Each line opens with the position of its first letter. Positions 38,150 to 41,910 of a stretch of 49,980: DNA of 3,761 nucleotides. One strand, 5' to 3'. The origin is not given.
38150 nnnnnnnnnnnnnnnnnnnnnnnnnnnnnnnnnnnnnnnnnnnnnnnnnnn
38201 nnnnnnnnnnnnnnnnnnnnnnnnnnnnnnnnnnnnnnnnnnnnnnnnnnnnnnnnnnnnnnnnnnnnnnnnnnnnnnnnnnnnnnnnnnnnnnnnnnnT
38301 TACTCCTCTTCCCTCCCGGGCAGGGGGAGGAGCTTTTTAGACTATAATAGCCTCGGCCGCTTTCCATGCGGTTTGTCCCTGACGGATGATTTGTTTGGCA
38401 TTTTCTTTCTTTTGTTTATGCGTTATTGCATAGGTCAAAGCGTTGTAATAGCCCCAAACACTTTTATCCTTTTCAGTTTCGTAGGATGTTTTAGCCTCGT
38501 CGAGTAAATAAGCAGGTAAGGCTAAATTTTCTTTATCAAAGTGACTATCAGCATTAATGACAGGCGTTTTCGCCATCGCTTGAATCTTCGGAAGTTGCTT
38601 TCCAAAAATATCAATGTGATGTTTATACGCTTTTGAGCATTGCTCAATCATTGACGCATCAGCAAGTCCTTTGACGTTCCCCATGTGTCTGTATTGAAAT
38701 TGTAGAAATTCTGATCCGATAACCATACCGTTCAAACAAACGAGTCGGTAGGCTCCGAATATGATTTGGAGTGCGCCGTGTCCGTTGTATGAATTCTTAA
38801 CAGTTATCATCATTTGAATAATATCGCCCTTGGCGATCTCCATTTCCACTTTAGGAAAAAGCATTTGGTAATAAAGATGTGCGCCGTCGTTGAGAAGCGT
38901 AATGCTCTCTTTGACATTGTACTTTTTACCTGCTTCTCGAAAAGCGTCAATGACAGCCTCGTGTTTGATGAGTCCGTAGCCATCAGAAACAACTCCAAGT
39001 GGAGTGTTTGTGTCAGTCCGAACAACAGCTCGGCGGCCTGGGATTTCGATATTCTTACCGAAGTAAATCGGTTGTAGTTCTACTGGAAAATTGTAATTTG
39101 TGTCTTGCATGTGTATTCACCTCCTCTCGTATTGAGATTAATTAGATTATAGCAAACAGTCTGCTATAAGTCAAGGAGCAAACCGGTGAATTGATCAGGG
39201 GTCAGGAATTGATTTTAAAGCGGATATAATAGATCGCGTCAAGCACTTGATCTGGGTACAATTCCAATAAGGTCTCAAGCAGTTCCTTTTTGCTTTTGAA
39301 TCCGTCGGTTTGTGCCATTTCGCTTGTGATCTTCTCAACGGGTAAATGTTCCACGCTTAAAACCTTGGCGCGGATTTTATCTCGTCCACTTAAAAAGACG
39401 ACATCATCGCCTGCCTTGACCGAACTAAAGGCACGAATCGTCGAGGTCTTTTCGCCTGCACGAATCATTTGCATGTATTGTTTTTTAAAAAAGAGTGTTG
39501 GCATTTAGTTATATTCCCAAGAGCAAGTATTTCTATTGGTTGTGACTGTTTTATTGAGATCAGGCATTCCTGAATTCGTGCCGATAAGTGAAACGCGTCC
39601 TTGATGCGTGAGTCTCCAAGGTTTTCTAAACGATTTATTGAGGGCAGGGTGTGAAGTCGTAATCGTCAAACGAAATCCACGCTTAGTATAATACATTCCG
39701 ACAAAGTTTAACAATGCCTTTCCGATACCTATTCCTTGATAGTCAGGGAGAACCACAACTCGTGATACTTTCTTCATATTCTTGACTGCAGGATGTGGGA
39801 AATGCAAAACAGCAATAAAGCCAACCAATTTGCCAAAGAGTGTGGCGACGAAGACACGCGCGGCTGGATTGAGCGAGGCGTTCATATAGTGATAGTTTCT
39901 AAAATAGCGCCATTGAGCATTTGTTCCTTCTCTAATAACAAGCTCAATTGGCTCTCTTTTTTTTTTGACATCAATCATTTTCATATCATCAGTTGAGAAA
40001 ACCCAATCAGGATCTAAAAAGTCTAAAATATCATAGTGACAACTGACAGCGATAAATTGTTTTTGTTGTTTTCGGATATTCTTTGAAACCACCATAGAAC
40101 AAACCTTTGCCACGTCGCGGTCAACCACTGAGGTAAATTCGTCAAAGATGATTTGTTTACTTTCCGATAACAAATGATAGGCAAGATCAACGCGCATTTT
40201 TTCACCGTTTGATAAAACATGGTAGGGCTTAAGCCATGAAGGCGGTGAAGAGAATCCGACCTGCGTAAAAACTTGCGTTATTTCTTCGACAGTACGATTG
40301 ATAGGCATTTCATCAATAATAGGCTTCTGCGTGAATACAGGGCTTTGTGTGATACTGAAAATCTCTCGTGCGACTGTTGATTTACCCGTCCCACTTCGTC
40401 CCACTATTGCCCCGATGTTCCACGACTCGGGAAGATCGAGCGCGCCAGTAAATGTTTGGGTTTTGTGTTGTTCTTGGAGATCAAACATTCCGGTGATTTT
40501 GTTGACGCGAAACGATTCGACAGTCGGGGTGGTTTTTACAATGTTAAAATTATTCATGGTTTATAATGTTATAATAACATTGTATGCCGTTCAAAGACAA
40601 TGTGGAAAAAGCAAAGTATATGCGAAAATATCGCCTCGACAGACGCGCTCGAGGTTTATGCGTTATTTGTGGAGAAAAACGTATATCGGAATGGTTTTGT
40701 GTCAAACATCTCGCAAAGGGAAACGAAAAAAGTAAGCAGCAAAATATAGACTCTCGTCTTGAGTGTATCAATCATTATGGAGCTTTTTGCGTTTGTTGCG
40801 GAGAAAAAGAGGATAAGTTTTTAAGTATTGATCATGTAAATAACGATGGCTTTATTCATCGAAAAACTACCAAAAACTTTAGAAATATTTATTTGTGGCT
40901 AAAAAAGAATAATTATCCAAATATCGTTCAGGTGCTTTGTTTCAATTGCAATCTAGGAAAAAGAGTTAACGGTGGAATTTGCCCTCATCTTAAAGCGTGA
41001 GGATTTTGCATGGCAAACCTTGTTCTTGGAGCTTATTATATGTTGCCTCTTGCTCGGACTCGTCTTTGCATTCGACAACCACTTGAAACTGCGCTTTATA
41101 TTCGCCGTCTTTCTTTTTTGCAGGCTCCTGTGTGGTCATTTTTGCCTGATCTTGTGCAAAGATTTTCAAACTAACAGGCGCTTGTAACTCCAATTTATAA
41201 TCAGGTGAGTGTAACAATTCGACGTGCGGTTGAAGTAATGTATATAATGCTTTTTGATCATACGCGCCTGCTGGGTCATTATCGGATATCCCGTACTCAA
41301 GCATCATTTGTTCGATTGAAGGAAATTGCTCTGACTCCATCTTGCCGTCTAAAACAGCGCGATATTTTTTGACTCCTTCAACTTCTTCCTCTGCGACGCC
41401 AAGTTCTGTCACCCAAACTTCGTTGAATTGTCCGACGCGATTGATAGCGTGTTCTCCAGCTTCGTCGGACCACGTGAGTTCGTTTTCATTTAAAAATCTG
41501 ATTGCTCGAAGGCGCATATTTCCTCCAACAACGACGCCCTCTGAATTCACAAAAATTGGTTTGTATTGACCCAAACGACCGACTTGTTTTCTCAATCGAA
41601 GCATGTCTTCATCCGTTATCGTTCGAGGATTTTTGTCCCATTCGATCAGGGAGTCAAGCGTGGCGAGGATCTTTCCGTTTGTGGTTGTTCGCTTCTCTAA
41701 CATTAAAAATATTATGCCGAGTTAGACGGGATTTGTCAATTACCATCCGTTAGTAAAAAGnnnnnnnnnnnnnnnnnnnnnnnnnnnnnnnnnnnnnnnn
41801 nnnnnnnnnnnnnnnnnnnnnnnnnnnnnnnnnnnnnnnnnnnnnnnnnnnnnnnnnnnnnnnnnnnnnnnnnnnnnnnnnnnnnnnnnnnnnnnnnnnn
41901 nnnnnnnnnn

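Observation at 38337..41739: ParB-like / ABC-ATPase::GNAT / ASCH / DUF932 block: candidate nucleic-acid acylation (modification) module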

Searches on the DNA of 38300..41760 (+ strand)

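Call 5: search_dna_similar(query=window:38300-41760:+, collection=phages, mode=near, max_rows=20)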
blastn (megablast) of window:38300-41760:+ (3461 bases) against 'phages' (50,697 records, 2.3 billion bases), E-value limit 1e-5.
No match.

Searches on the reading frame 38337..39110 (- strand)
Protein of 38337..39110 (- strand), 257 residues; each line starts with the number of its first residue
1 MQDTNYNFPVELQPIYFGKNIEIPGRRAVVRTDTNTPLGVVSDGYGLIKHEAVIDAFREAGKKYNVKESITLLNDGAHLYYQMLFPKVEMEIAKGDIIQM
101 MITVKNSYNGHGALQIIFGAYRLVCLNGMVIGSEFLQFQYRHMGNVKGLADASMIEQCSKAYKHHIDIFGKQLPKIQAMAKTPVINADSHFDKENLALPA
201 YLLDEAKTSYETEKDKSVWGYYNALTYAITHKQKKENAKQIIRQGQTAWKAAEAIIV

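Call 3: search_protein_families(library=pfam, proteins=[window:38337-39110:-], max_evalue=0.1)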
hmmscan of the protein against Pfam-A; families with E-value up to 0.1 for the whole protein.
window:38337-39110:- (257 aa): 1 family
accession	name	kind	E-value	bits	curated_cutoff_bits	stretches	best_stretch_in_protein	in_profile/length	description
PF06067.16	DUF932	-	8.5e-20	71.9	23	1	37-239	1-216/227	Domain of unknown function (DUF932)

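Call 4: search_protein_families(library=phrogs, proteins=[window:38337-39110:-], max_evalue=0.01)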
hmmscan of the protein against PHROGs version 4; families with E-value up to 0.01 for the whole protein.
window:38337-39110:- (257 aa): 6 families
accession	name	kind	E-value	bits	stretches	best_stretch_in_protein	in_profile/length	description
phrog_1221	-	unknown function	1.3e-25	91.2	1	19-240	81-317/355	-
phrog_1362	-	unknown function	2.7e-13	50.8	1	24-248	128-382/391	-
phrog_12094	-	unknown function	7.6e-07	29.5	1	102-148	100-147/281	-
phrog_21518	-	unknown function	2.8e-06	28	1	30-150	40-164/285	-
phrog_13083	-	unknown function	2.2e-05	24.9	1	42-234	131-331/420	-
phrog_38703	-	unknown function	0.0075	17.2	0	30-132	40-146/170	-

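Call 6: search_protein_families(library=ncbifam, proteins=[window:38337-39110:-], max_evalue=0.01)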
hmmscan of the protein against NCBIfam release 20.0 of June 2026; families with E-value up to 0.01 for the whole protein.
window:38337-39110:- (257 aa): 1 family
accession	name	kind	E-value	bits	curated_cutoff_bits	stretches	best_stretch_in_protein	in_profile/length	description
TIGR03299.1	LGT_TIGR03299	subfamily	2.6e-15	56.4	110.7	1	18-201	52-234/312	phage/plasmid-like protein TIGR03299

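Call 7: search_protein_families(library=padloc, proteins=[window:38337-39110:-], max_evalue=0.01)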
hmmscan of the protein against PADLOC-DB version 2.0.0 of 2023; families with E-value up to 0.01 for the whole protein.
window:38337-39110:- (257 aa): 0 families

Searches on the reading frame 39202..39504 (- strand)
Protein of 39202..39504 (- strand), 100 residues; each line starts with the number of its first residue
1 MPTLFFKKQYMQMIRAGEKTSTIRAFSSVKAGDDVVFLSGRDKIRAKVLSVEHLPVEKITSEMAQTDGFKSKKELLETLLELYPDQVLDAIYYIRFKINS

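Call 3: search_protein_families(library=pfam, proteins=[window:39202-39504:-], max_evalue=0.1)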
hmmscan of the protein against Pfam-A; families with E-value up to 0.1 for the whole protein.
window:39202-39504:- (100 aa): 1 family
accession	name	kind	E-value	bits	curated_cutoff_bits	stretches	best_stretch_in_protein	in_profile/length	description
PF04266.20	ASCH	-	5.8e-11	43.4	21.2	1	4-95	1-98/103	ASCH domain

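Call 4: search_protein_families(library=phrogs, proteins=[window:39202-39504:-], max_evalue=0.01)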
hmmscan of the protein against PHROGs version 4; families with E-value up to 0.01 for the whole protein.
window:39202-39504:- (100 aa): 1 family
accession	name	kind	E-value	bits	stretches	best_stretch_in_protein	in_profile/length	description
phrog_32075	-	unknown function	0.00019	22.8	1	2-89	11-103/120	-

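Call 6: search_protein_families(library=ncbifam, proteins=[window:39202-39504:-], max_evalue=0.01)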
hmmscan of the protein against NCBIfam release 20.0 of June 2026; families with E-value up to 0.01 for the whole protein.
window:39202-39504:- (100 aa): 1 family
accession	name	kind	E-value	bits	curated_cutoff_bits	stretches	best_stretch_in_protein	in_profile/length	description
NF003443.0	PRK04980.1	equivalog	5.4e-06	26.6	93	1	5-98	7-102/104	N(4)-acetylcytidine aminohydrolase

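Call 7: search_protein_families(library=padloc, proteins=[window:39202-39504:-], max_evalue=0.01)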
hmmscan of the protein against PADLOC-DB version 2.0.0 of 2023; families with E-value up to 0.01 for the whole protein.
window:39202-39504:- (100 aa): 0 families

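Call 52: search_solved_structures(query=window:39202-39504:-, max_evalue=10, show_alignments=4)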
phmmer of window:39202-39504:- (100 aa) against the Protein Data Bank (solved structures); distinct sequences matched with E-value up to 10: 5.
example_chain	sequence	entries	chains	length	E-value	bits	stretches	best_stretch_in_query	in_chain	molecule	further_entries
2z0t_A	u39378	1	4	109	0.04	17.6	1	6-83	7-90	Putative uncharacterized protein PH0355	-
1xne_A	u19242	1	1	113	0.1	16.2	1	4-54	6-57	hypothetical protein PF0469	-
9hlz_b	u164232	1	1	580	0.2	15.3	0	11-81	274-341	ATPase expression protein 2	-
7o77_A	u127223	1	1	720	1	13.1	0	25-68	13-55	Poly(Beta-D-mannuronate) lyase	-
7o7t_A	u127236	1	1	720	1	13.1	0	25-68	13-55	Poly(Beta-D-mannuronate) lyase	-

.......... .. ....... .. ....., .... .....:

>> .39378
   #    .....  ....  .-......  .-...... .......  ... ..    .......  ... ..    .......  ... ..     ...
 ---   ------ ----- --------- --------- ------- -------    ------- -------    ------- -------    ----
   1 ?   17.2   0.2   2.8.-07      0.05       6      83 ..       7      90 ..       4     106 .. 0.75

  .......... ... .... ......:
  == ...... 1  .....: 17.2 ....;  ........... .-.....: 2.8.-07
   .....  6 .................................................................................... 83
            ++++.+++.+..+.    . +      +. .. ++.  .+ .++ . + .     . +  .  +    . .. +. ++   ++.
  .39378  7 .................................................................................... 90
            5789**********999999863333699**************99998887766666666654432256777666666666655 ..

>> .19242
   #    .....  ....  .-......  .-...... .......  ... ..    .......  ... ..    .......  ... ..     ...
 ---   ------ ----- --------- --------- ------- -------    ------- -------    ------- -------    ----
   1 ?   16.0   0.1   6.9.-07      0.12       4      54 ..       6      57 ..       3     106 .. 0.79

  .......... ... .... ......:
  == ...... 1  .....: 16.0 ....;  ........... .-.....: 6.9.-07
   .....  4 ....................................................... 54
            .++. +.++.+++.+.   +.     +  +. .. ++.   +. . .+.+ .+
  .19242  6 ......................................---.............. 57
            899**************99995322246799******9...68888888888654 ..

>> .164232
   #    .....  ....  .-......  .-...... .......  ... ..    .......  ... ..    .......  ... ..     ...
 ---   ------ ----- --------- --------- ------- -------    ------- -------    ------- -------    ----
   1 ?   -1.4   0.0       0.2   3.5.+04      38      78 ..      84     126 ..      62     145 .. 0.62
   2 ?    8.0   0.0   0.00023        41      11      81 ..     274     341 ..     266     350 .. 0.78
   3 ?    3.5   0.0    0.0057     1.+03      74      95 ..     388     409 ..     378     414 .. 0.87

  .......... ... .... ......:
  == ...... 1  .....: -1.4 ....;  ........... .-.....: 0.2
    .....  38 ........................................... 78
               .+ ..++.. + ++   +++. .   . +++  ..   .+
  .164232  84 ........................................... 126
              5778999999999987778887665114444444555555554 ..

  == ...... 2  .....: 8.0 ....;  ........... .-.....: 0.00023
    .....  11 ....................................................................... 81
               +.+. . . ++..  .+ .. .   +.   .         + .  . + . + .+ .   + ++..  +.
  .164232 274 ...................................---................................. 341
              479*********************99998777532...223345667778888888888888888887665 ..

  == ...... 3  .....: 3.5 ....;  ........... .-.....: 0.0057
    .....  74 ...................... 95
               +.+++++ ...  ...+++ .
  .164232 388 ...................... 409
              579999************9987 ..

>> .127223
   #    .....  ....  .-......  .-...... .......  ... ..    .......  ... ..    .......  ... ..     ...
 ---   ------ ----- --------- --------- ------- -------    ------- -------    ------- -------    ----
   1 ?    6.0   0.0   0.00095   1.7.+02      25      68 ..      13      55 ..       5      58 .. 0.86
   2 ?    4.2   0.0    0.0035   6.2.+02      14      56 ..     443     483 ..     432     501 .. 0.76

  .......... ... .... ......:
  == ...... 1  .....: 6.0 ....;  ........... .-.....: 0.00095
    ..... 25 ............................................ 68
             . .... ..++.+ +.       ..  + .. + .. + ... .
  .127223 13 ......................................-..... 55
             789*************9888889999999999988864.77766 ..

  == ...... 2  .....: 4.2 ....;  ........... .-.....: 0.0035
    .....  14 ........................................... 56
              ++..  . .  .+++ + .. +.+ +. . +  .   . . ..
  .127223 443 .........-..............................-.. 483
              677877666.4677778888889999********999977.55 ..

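Call 86: find_homologous_proteins(query=window:39202-39504:-, max_evalue=0.001)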
Query window:39202-39504:- (100 aa): 2 proteins with E <= 0.001 among 3 candidates.
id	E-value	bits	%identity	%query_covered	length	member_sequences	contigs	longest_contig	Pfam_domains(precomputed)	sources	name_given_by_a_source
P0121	9.6e-57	206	100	100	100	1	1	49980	PF04266.21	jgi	-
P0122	7.1e-41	156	85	88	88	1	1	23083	PF04266.21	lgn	-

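Call 87: find_encoding_contigs(protein=P0122, flank=6000, max_places=2)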
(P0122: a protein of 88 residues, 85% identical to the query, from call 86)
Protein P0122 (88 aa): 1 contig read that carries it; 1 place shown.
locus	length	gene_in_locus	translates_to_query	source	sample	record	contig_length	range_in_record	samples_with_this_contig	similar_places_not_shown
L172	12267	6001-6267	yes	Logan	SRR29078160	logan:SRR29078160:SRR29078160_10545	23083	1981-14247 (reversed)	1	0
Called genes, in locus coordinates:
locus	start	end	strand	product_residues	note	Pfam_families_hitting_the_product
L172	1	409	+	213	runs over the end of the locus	PF12705:PDDEXK_1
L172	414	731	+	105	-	-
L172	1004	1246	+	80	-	-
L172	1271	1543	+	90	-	-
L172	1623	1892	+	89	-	-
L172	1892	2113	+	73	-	-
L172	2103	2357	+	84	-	-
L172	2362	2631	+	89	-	-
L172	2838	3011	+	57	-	-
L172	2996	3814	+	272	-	PF00557:Peptidase_M24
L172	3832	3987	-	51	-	-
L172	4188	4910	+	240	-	-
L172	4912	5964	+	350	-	PF00005:ABC_tran (faint), PF00583:Acetyltransf_1, PF13673:Acetyltransf_10, PF13508:Acetyltransf_7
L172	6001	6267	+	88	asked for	PF04266:ASCH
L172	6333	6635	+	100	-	-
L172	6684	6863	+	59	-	-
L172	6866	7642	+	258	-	PF06067:DUF932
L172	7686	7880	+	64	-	-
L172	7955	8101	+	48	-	-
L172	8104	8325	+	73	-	-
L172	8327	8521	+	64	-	-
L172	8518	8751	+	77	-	-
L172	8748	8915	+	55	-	-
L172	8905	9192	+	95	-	-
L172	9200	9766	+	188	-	-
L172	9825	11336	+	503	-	-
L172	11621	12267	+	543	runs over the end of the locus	PF21919:P23-45_portal_barrel, PF06074:Portal_Mu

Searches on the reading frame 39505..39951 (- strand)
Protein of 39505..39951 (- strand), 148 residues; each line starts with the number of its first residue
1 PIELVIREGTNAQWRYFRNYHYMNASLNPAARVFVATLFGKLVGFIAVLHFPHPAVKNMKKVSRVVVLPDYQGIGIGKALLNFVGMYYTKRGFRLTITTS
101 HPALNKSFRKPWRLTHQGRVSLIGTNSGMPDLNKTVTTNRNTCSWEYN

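Call 89: search_solved_structures(query=window:39505-39951:-, max_evalue=1, show_alignments=2)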
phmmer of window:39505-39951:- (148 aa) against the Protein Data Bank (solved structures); distinct sequences matched with E-value up to 1: 18.
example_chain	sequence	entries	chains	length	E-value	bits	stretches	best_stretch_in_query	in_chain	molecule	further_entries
9mjg_A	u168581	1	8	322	0.00034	23.8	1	36-103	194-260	Histone acetyltransferase type B catalytic subunit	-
2p0w_A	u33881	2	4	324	0.00034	23.8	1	36-103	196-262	Histone acetyltransferase type B catalytic subunit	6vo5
7n1l_A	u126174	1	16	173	0.0038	20.4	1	28-94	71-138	GCN5-related N-acetyltransferase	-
5f46_A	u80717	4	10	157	0.0091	19.2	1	32-96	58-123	aminoglycoside acetyltransferase meta-AAC0020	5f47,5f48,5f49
5u08_A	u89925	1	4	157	0.0091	19.2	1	32-96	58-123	aminoglycoside acetyltransferase meta-AAC0020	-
6yug_A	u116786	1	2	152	0.021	18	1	34-82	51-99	Diamine acetyltransferase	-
5dwm_A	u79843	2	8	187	0.044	17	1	32-122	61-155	Phosphinothricin N-acetyltransferase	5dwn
9j3c_A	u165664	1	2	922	0.058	16.6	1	60-91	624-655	RNA cytidine acetyltransferase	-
5c82_A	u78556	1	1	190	0.067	16.4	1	28-93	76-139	Nourseothricin acetyltransferase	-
7mq8_NJ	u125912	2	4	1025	0.068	16.4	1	60-91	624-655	RNA cytidine acetyltransferase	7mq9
2ae6_A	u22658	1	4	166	0.071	16.3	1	32-85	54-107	acetyltransferase, GNAT family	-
3fb3_A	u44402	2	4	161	0.084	16.1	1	30-104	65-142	N-acetyltransferase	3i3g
9g7f_C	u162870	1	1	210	0.16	15.1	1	28-86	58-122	Acetoin utilization protein AcuA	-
4e2a_A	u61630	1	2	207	0.23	14.6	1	33-84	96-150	Putative acetyltransferase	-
7zoi_A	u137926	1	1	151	0.37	14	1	75-128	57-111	Glycoside hydrolase family 18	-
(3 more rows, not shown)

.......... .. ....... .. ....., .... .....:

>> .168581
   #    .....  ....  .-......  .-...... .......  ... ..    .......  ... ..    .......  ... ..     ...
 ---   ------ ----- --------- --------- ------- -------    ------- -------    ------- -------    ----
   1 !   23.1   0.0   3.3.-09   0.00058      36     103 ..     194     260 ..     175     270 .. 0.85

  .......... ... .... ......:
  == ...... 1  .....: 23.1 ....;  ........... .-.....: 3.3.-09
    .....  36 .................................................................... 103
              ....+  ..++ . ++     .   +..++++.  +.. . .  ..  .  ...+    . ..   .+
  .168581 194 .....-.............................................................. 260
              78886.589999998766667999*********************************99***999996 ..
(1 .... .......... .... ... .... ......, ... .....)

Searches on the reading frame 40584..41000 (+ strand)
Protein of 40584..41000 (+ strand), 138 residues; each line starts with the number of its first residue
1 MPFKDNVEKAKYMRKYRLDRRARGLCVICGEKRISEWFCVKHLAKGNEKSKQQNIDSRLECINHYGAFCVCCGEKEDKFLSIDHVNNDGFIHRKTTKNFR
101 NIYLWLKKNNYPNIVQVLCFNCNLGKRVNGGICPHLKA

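Call 3: search_protein_families(library=pfam, proteins=[window:40584-41000:+], max_evalue=0.1)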
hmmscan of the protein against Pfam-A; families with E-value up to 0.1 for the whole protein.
window:40584-41000:+ (138 aa): 0 families

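Call 4: search_protein_families(library=phrogs, proteins=[window:40584-41000:+], max_evalue=0.01)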
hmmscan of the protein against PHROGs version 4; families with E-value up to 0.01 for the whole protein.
window:40584-41000:+ (138 aa): 2 families
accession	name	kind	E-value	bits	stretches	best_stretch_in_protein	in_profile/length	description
phrog_4234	-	DNA, RNA and nucleotide metabolism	5.1e-07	30.5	1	47-126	10-82/130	HNH endonuclease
phrog_32453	-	DNA, RNA and nucleotide metabolism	0.004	18.3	1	49-85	55-89/175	HNH endonuclease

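Call 6: search_protein_families(library=ncbifam, proteins=[window:40584-41000:+], max_evalue=0.01)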
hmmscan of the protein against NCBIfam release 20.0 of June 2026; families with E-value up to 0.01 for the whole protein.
window:40584-41000:+ (138 aa): 0 families

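Call 7: search_protein_families(library=padloc, proteins=[window:40584-41000:+], max_evalue=0.01)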
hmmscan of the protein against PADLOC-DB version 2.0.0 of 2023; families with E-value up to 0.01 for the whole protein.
window:40584-41000:+ (138 aa): 0 families
